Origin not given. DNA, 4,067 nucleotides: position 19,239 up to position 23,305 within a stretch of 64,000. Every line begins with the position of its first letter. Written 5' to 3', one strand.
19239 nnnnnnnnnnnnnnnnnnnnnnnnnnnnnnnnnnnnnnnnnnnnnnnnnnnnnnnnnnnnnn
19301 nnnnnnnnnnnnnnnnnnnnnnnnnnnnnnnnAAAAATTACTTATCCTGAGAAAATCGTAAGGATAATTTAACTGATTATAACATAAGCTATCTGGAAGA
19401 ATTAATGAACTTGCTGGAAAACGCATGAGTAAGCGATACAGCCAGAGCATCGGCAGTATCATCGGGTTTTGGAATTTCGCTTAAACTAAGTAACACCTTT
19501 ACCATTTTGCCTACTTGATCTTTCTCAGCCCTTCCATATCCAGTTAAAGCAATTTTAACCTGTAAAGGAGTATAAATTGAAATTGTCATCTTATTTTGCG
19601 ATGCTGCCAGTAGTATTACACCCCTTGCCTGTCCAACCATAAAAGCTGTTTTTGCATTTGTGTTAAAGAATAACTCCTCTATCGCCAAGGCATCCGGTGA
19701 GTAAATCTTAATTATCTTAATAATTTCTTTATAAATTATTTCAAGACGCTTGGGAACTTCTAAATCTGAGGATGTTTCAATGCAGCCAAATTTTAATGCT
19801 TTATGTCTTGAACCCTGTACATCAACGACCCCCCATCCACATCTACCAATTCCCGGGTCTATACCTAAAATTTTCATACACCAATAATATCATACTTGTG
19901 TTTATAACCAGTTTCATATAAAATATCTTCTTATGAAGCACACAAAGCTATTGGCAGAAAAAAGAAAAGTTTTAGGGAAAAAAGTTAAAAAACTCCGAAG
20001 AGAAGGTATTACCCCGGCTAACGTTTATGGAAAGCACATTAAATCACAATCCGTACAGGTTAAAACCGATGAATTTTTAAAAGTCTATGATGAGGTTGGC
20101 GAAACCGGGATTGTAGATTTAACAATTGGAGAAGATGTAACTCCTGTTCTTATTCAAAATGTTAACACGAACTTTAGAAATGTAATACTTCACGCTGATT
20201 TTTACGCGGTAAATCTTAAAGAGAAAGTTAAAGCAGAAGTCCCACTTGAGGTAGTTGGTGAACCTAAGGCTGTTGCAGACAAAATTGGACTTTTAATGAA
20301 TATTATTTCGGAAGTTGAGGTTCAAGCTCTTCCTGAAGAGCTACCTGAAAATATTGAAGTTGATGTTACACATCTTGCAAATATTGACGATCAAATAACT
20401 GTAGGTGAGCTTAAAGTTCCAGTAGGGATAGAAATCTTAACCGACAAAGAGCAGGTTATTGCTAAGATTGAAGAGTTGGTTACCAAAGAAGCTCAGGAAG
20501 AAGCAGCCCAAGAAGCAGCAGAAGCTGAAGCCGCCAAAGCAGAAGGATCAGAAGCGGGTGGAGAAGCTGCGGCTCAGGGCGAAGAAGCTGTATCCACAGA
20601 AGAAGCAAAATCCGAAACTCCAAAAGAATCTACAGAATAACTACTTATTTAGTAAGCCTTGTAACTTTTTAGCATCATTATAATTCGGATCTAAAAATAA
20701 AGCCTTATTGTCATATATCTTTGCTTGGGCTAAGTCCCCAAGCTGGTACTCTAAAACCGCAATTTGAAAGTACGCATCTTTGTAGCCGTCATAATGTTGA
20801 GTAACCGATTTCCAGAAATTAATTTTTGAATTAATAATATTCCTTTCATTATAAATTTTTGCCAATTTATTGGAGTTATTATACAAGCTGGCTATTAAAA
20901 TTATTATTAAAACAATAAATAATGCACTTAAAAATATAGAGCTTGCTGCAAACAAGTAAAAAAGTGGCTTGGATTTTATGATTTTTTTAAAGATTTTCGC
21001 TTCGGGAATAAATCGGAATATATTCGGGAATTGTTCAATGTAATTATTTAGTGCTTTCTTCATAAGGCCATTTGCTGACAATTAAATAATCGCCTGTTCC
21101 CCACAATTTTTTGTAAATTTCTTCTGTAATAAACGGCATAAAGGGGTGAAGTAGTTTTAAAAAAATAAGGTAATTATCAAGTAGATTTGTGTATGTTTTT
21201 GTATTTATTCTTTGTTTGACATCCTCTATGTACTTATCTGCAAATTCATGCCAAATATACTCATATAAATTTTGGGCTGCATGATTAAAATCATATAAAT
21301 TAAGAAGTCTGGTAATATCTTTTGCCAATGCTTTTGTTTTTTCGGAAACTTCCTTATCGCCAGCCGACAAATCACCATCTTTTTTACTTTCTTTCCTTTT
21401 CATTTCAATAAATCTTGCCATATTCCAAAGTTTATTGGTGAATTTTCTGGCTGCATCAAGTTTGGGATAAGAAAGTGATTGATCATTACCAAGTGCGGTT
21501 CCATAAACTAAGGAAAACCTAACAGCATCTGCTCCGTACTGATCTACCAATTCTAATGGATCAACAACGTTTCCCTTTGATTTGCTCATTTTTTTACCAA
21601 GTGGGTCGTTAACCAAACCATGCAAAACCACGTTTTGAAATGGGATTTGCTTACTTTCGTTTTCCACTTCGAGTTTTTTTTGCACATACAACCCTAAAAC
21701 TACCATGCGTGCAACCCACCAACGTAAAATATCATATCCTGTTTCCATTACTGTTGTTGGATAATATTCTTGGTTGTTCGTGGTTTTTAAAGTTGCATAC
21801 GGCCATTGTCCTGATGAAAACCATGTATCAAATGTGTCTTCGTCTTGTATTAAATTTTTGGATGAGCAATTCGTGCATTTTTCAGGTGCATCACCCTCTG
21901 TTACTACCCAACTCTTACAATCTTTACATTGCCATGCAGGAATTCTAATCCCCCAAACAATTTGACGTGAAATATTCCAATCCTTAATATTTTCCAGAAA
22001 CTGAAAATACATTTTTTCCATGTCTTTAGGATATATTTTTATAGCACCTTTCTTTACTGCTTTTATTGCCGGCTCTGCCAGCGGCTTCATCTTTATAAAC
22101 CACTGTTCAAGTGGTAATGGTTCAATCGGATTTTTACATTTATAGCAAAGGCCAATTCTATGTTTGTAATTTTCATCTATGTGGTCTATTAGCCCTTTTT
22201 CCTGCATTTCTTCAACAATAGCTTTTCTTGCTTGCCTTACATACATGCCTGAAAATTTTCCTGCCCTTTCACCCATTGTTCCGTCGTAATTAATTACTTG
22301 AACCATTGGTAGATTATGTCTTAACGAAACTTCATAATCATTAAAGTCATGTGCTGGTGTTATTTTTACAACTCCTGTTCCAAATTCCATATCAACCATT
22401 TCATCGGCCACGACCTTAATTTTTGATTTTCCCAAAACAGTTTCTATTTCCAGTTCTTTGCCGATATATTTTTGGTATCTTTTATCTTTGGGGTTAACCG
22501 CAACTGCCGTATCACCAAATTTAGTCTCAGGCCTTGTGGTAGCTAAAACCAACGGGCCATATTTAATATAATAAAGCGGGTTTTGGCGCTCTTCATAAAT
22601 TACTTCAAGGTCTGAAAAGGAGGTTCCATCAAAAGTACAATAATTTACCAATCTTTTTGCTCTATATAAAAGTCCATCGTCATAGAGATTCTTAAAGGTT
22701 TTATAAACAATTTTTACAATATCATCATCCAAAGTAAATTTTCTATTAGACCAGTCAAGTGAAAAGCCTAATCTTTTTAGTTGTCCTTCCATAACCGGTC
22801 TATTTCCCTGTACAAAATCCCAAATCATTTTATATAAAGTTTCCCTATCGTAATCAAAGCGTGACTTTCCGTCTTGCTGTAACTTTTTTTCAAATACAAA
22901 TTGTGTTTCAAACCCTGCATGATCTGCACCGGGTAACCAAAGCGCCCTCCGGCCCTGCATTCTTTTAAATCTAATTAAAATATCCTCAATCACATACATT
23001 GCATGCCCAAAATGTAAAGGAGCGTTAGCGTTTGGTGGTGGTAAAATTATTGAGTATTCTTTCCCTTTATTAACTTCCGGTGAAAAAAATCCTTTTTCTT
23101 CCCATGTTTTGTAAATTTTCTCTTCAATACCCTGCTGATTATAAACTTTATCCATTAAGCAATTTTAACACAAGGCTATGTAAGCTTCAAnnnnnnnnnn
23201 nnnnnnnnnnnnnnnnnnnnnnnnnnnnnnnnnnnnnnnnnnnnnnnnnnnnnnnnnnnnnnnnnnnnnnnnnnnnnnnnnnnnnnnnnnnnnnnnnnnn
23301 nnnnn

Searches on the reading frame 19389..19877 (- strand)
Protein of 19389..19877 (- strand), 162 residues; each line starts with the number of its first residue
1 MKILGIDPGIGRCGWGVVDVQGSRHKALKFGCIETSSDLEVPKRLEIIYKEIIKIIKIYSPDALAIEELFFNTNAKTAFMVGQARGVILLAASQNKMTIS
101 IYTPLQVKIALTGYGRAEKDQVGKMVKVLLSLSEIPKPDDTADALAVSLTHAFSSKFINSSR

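Call 21: search_protein_families(library=pfam, proteins=[window:19389-19877:-], max_evalue=0.01)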
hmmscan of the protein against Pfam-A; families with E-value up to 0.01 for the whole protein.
window:19389-19877:- (162 aa): 1 family
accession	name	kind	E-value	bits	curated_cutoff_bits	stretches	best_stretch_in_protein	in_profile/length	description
PF02075.23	RuvC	-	2.3e-51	174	22.2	1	3-151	1-148/148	Crossover junction endodeoxyribonuclease RuvC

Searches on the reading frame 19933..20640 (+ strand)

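Call 21: search_protein_families(library=pfam, proteins=[window:19933-20640:+], max_evalue=0.01)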
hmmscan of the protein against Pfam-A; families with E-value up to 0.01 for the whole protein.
window:19933-20640:+ (235 aa): 2 families
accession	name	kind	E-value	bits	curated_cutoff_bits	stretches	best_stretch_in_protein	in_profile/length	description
PF14693.11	Ribosomal_TL5_C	-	4.7e-21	75.4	27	1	98-180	1-81/84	Ribosomal protein TL5, C-terminal domain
PF01386.24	Ribosomal_L25p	-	4.5e-15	56.3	23.6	1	7-90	2-82/82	Ribosomal L25p family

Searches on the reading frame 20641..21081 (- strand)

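Call 21: search_protein_families(library=pfam, proteins=[window:20641-21081:-], max_evalue=0.01)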
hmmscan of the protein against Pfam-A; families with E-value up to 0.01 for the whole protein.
window:20641-21081:- (146 aa): 3 families
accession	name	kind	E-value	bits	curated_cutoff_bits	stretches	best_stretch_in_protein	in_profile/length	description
PF13181.12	TPR_8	-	0.0077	16.8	25.7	1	102-134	2-34/34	Tetratricopeptide repeat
PF13174.12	TPR_6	-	0.0081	17.2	26.3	0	102-121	1-20/33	Tetratricopeptide repeat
PF07719.23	TPR_2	-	0.0098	16.4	27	0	102-134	2-34/34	Tetratricopeptide repeat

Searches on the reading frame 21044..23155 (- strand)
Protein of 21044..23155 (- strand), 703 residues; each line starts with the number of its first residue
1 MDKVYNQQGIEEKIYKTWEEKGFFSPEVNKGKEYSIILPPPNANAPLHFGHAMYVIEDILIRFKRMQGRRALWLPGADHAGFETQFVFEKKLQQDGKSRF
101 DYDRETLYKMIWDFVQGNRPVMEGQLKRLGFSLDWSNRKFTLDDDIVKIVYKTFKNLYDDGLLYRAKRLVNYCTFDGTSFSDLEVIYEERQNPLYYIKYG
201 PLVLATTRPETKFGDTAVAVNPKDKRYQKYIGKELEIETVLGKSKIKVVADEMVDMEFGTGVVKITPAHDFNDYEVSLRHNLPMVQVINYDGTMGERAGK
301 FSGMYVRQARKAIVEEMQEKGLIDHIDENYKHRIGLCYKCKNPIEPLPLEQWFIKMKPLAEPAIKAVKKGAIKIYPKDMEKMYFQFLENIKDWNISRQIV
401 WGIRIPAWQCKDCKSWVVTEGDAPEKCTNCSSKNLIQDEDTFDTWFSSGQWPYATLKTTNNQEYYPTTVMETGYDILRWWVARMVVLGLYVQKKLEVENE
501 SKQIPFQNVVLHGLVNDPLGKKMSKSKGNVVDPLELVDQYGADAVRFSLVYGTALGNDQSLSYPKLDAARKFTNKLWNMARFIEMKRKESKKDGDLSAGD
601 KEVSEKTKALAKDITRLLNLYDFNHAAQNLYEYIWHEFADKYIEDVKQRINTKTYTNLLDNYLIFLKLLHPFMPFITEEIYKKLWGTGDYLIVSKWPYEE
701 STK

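Call 21: search_protein_families(library=pfam, proteins=[window:21044-23155:-], max_evalue=0.01)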
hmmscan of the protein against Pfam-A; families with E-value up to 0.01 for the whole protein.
window:21044-23155:- (703 aa): 4 families
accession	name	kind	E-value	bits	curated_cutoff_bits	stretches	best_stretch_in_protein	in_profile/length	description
PF00133.28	tRNA-synt_1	-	7e-113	377.9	22.7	1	13-561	1-413/414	tRNA synthetases class I (I, L, M and V)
PF08264.19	Anticodon_1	-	1.8e-24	86.8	25.1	1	600-699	1-107/148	Anticodon-binding domain of tRNA ligase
PF09334.17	tRNA-synt_1g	-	8.1e-21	74.7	20.1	3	507-566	313-371/391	tRNA synthetases class I (M)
PF13603.12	tRNA-synt_1_2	-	2.8e-07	30.6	25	1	242-293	94-145/185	Leucyl-tRNA synthetase, editing domain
